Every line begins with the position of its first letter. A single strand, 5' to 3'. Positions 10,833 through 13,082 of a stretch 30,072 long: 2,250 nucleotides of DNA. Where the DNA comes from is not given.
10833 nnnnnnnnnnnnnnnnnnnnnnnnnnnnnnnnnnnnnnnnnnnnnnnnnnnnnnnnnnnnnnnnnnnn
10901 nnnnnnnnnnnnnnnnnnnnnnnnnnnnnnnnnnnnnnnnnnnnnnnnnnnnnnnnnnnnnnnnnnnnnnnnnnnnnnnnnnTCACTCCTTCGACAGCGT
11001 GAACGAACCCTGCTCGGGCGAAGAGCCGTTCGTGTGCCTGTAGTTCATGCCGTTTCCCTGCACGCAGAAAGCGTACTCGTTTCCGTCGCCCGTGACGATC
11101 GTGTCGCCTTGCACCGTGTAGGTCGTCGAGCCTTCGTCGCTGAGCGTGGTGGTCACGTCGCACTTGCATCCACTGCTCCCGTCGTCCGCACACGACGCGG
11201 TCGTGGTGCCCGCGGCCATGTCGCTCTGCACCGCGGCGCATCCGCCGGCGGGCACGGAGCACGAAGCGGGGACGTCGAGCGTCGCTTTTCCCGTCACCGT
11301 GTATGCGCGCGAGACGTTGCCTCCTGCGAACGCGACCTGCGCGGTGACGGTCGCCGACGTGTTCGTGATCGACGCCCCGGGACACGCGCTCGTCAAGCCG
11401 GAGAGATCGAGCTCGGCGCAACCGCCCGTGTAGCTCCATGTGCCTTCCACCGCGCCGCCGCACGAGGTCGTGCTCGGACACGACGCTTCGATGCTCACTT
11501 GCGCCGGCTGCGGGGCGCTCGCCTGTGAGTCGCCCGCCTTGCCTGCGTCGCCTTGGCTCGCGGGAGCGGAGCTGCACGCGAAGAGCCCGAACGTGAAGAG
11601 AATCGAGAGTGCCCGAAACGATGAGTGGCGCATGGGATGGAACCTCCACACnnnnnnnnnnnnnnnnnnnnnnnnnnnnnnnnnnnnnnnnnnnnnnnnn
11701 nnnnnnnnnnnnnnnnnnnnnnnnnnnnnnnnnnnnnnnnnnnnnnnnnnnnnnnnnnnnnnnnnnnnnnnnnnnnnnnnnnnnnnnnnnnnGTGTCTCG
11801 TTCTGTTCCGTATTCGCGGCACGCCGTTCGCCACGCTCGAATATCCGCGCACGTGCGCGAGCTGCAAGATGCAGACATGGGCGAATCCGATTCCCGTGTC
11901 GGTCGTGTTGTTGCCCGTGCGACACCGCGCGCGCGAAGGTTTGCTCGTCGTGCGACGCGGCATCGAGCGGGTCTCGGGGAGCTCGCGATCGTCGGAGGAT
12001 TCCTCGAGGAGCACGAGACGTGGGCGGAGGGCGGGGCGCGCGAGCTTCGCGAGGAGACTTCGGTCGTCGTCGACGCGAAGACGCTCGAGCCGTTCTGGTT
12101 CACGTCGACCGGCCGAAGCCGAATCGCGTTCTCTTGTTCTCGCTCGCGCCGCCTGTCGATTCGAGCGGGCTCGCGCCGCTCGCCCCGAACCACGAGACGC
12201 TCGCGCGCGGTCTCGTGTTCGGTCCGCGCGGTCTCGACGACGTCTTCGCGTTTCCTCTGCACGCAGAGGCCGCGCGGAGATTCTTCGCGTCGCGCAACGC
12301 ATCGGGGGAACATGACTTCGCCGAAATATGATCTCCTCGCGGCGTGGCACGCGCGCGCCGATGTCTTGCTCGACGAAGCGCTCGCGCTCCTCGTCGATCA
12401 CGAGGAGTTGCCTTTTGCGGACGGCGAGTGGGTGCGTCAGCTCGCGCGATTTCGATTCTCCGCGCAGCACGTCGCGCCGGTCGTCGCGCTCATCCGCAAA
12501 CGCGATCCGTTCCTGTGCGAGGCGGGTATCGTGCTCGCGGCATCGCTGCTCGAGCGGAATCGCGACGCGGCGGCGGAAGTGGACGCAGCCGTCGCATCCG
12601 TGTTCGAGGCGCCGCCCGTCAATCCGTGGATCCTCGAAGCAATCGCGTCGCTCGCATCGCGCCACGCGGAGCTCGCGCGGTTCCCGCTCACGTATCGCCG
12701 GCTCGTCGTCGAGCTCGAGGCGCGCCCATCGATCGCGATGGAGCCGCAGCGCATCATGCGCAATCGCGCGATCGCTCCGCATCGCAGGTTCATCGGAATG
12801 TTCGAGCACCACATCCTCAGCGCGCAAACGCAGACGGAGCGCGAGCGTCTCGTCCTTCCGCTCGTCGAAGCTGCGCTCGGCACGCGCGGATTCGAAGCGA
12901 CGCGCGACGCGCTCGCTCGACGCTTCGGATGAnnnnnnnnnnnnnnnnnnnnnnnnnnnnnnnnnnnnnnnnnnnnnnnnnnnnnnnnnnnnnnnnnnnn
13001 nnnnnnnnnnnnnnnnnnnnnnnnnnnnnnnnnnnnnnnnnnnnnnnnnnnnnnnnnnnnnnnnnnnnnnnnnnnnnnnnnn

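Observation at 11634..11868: Tandem 16-bp palindromes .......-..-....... in the divergent intergenic region, exactly conserved between arms; possible EBP enhancer plus sigma54 promoter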

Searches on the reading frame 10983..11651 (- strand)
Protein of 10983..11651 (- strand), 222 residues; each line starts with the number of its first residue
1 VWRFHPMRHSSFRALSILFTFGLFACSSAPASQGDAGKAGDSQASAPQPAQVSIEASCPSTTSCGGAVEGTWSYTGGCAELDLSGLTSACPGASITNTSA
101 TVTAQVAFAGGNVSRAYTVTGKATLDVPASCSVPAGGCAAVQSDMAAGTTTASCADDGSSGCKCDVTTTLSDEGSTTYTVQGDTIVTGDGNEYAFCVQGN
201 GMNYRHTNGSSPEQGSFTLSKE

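Call 9: search_protein_families(library=pfam, proteins=[window:10983-11651:-], max_evalue=0.01)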
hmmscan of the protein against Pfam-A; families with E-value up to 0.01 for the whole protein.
window:10983-11651:- (222 aa): 1 family
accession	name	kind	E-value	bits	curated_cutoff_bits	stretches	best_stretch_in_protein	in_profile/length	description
PF05506.17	PLipase_C_C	-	0.0025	19.1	24.4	0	140-209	4-79/80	Bacterial phospholipase C, C-terminal domain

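Call 12: find_homologous_proteins(query=window:10983-11636:-)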
Query window:10983-11636:- (217 aa): 17 proteins with E <= 0.001 among 594 candidates.
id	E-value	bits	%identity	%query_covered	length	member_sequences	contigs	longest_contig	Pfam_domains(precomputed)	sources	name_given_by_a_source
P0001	8.6e-133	458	100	100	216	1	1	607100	-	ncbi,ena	-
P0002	6.3e-105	367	83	100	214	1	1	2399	-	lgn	-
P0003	2.4e-69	251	57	97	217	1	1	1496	-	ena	-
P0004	2.4e-68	248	67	81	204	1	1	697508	-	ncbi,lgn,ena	-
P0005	6.0e-67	243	56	96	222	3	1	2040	-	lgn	-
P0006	2.3e-66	242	57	96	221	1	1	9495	-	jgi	jgi:hypothetical protein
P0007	4.2e-66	241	56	100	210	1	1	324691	-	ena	-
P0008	3.9e-65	237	57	96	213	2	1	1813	-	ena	-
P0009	4.6e-65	237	54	96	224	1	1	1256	-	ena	-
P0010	6.1e-65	237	59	96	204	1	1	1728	-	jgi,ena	-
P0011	1.9e-64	235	56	96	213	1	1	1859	-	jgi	jgi:hypothetical protein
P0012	1.1e-63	233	54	96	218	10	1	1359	-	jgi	-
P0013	9.0e-63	230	55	96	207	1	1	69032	-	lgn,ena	-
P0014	1.4e-60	223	58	88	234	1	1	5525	-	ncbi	-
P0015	1.3e-57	213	56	85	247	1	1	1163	-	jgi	jgi:hypothetical protein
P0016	1.3e-52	197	47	100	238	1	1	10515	-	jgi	jgi:hypothetical protein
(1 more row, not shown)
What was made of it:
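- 10983..11633 (-): First gene of the operon: a 216-aa lipoprotein (signal peptide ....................) of unknown function. Call 12: P0001 is 100% identical, and 15 further homologues are 47-83% identical.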

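Call 13: find_encoding_contigs(protein=P0001, flank=10000, max_places=4)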
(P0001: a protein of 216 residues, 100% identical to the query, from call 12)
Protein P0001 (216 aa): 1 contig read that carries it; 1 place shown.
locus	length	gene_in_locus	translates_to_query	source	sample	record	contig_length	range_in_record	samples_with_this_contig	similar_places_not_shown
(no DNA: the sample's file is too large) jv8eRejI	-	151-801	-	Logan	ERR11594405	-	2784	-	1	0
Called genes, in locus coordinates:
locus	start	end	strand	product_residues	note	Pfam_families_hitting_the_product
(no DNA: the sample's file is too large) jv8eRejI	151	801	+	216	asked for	-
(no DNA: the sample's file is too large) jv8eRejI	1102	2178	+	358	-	-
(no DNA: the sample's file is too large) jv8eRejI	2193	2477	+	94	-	-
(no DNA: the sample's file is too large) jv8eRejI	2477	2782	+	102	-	?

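Call 14: find_encoding_contigs(protein=P0004, flank=10000, max_places=4)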
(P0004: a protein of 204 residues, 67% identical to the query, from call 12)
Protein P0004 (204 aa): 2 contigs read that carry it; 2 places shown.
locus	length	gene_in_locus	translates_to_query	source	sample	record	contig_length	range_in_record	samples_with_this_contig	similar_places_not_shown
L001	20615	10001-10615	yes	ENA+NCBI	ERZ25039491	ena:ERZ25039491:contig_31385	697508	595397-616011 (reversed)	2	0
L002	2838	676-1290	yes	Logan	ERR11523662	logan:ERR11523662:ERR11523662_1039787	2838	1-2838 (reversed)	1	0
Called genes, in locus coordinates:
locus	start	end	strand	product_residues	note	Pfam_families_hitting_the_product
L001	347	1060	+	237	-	-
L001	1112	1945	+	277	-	PF08551:DUF1751 (weak), PF01694:Rhomboid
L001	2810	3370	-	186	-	PF04166:PdxA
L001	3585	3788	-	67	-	-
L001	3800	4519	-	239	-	PF00486:Trans_reg_C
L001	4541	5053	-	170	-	PF08242:Methyltransf_12 (weak), PF13649:Methyltransf_25 (weak)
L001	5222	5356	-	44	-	-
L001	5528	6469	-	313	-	PF01523:PmbA_TldD_1st (faint), PF19290:PmbA_TldD_2nd, PF19289:PmbA_TldD_3rd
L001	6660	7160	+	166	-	PF03653:UPF0093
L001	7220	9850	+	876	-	PF00515:TPR_1 (faint), PF07719:TPR_2 (faint), PF12895:ANAPC3 (faint), PF13174:TPR_6 (faint), PF13176:TPR_7 (faint), PF13181:TPR_8 (faint), PF13414:TPR_11 (weak), PF13432:TPR_16, +6 more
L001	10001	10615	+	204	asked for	-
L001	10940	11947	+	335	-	-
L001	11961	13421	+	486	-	PF00069:Pkinase, PF07714:PK_Tyr_Ser-Thr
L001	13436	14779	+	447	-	PF16697:Yop-YscD_cpl, PF00498:FHA, PF00158:Sigma54_activat, PF01078:Mg_chelatase (faint), PF14532:Sigma54_activ_2, PF07728:AAA_5 (weak), PF25601:AAA_lid_14, PF02954:HTH_8 (weak)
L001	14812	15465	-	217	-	-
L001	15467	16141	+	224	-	PF01209:Ubie_methyltran, PF13489:Methyltransf_23, PF05175:MTS (weak), PF08241:Methyltransf_11, PF08242:Methyltransf_12, PF13649:Methyltransf_25, PF13847:Methyltransf_31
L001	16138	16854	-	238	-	PF00132:Hexapep, PF25084:LbH_EIF2B (faint), PF25087:GMPPB_C (faint), PF13720:Acetyltransf_11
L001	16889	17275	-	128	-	PF07977:FabA, PF22818:ApeI-like, PF13279:4HBT_2 (weak)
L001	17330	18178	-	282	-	PF25084:LbH_EIF2B (faint), PF25087:GMPPB_C (faint), PF00132:Hexapep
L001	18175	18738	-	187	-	PF03938:OmpH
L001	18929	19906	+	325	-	PF04706:Dickkopf_N (faint), PF23416:DUF7107 (faint)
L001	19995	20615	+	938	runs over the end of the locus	PF16078:2-oxogl_dehyd_N, PF00676:E1_dh, PF02779:Transket_pyr, PF16870:OxoGdeHyase_C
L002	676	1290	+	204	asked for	-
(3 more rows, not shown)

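Call 20: find_related_loci(query=A1, collection=genome_contigs, flank=8000)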
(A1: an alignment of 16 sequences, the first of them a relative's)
Query A1 (216 aa) in genome_contigs; peptide patterns used: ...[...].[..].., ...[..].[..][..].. (x = any residue, [..] = any of these).
43 stretches matched a pattern; 1 encode a relative of the query (tblastn E <= 1e-3); 1 distinct loci.
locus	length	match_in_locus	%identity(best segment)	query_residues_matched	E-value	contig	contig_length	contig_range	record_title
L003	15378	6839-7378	32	43-216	9e-27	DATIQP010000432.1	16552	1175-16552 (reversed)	MAG TPA_asm: Polyangiaceae bacterium isolate SMAG_U15880 k141_479490, whole genome shotgun sequence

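Call 21: find_related_loci(query=A1, collection=metagenome_contigs, flank=6000)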
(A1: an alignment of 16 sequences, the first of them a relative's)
Query A1 (216 aa) in metagenome_contigs; peptide patterns used: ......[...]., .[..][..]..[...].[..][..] (x = any residue, [..] = any of these).
146 stretches matched a pattern; 6 encode a relative of the query (tblastn E <= 1e-3); 6 distinct loci.
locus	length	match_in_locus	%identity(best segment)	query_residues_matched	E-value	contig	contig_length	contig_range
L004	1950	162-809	55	3-216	5e-76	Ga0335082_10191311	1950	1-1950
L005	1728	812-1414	59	8-216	1e-75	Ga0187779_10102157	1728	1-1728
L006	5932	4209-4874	54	2-216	6e-72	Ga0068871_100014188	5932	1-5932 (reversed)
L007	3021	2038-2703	52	2-216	1e-71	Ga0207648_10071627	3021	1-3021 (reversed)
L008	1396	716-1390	53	2-216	2e-74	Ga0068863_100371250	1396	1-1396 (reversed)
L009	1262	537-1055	60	41-216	8e-74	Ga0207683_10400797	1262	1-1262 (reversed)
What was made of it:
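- Tried and rejected: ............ inside the lipoprotein gene of L006-L009 most likely encodes Val-Thr-Gly-Asp, by codon reading; the peptide VTGDGN is conserved in the family (call 21).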

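Call 23: find_encoding_contigs(protein=P0002, flank=10000, max_places=3)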
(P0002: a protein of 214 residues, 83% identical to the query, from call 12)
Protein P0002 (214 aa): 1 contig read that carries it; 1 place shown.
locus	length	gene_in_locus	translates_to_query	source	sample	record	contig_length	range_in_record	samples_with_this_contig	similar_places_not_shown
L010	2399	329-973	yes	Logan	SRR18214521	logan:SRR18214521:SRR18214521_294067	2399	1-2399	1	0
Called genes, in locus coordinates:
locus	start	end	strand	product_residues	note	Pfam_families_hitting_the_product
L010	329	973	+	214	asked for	-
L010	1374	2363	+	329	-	-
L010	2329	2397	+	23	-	?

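Call 24: find_encoding_contigs(protein=P0007, flank=8000, max_places=3)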
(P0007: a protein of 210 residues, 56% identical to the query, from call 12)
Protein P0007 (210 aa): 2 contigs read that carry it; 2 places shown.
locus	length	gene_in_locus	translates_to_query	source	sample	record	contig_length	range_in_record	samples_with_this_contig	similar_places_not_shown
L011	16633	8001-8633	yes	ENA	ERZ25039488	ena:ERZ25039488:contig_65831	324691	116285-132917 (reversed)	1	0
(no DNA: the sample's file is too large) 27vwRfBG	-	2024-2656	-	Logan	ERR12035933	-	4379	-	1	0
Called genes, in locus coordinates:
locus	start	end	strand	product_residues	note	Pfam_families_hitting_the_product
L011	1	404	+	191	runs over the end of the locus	PF00691:OmpA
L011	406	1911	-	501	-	PF00590:TP_methylase, PF02602:HEM4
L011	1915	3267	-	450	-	PF05935:Arylsulfotrans, PF14269:Arylsulfotran_2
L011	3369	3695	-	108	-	PF00581:Rhodanese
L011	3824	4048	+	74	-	-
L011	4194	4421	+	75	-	-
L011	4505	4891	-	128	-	PF00266:Aminotran_5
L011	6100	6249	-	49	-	-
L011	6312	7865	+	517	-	PF00989:PAS (weak), PF08448:PAS_4 (faint), PF00512:HisKA, PF02518:HATPase_c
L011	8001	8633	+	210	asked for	-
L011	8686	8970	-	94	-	-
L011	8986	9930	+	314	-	-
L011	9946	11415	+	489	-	PF00069:Pkinase, PF07714:PK_Tyr_Ser-Thr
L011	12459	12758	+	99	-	-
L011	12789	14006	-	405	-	-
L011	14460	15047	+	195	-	-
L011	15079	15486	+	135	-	-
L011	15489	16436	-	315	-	PF07676:PD40 (faint)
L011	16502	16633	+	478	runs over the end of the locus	PF04185:Phosphoesterase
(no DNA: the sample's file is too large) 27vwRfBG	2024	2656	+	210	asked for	-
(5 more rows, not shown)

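Call 25: find_encoding_contigs(protein=P0013, flank=8000, max_places=3)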
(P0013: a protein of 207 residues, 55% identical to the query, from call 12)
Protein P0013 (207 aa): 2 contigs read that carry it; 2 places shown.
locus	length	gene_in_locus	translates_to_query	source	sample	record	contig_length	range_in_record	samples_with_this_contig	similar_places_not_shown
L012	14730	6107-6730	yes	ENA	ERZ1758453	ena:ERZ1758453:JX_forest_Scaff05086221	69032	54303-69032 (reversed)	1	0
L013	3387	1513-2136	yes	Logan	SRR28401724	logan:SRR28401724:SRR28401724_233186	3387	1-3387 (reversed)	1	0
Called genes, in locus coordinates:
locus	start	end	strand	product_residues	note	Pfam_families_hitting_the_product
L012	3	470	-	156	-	?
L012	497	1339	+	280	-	-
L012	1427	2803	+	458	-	PF00069:Pkinase, PF07714:PK_Tyr_Ser-Thr, PF07238:PilZ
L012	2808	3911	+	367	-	PF00691:OmpA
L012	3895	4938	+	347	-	-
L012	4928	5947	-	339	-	-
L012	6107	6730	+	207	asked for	-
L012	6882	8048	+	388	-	-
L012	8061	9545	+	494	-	PF00069:Pkinase, PF07714:PK_Tyr_Ser-Thr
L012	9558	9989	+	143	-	-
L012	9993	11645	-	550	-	PF00069:Pkinase, PF07714:PK_Tyr_Ser-Thr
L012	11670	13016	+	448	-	PF16697:Yop-YscD_cpl, PF00498:FHA, PF00158:Sigma54_activat, PF01078:Mg_chelatase (faint), PF14532:Sigma54_activ_2, PF00004:AAA (faint), PF07728:AAA_5, PF25601:AAA_lid_14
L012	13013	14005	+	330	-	-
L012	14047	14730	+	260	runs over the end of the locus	-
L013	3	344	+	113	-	?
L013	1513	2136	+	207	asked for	-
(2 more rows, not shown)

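Call 44: search_protein_families(library=pfam, proteins=[L010:1-207:-], max_evalue=0.1)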
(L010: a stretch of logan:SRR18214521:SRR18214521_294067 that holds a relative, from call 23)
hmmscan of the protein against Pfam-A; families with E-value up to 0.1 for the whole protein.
L010:1-207:- (69 aa): 6 families
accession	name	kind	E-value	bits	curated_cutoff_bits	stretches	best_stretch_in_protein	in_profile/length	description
PF12773.13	DZR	-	0.0022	18.6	27.3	1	13-41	11-34/45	Double zinc ribbon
PF11682.14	Zn_ribbon_11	-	0.007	16.4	24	1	11-43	2-30/37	Probable zinc-ribbon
PF06467.20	zf-FCS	-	0.013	15.8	22.4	0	32-49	5-15/39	MYM-type Zinc finger with FCS sequence motif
PF23470.1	Zn_ribbon_PF0610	-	0.03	14.5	26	1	17-41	4-28/39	PF0610 rubredoxin-like zinc beta-ribbon domain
PF13248.11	Zn_ribbon_3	-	0.034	14.1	27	0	12-22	14-24/26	zinc-ribbon domain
PF00130.28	C1_1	-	0.064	13.5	26.5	0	6-39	3-36/53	Phorbol esters/diacylglycerol binding domain (C1 domain)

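Call 53: find_encoding_contigs(protein=P0016, flank=8000, max_places=2)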
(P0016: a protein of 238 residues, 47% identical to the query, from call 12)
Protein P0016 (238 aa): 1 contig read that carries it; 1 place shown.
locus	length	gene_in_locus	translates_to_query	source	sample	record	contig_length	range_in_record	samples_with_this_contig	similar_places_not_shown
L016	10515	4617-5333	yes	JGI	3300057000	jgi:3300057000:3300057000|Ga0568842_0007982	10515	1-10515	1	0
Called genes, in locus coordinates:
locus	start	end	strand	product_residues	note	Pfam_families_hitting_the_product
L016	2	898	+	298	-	?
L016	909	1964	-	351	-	-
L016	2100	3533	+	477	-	-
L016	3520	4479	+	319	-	-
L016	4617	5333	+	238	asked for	-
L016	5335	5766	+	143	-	-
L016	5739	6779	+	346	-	-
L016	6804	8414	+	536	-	PF00069:Pkinase, PF07714:PK_Tyr_Ser-Thr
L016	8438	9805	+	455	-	PF16697:Yop-YscD_cpl, PF00498:FHA, PF00158:Sigma54_activat, PF01078:Mg_chelatase (faint), PF14532:Sigma54_activ_2, PF07728:AAA_5, PF25601:AAA_lid_14, PF02954:HTH_8 (faint)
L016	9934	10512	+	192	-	-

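Call 54: find_encoding_contigs(protein=P0014, flank=6000, max_places=2)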
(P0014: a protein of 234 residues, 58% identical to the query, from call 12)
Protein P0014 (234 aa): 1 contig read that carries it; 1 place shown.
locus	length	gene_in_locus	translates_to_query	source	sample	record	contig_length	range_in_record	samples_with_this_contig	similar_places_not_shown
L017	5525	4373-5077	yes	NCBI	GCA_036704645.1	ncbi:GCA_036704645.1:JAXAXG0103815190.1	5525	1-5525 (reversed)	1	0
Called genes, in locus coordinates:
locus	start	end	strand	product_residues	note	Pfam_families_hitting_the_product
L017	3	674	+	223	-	?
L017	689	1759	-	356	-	-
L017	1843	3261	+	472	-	PF00069:Pkinase, PF07714:PK_Tyr_Ser-Thr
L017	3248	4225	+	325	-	-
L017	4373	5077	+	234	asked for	-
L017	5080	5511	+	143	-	-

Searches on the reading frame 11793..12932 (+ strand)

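Call 9: search_protein_families(library=pfam, proteins=[window:11793-12932:+], max_evalue=0.01)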
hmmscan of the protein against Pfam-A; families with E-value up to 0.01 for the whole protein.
window:11793-12932:+ (379 aa): 1 family
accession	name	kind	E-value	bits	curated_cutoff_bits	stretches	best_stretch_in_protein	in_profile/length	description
PF00293.34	NUDIX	-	5.4e-06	26.9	21.1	1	52-104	21-69/134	NUDIX domain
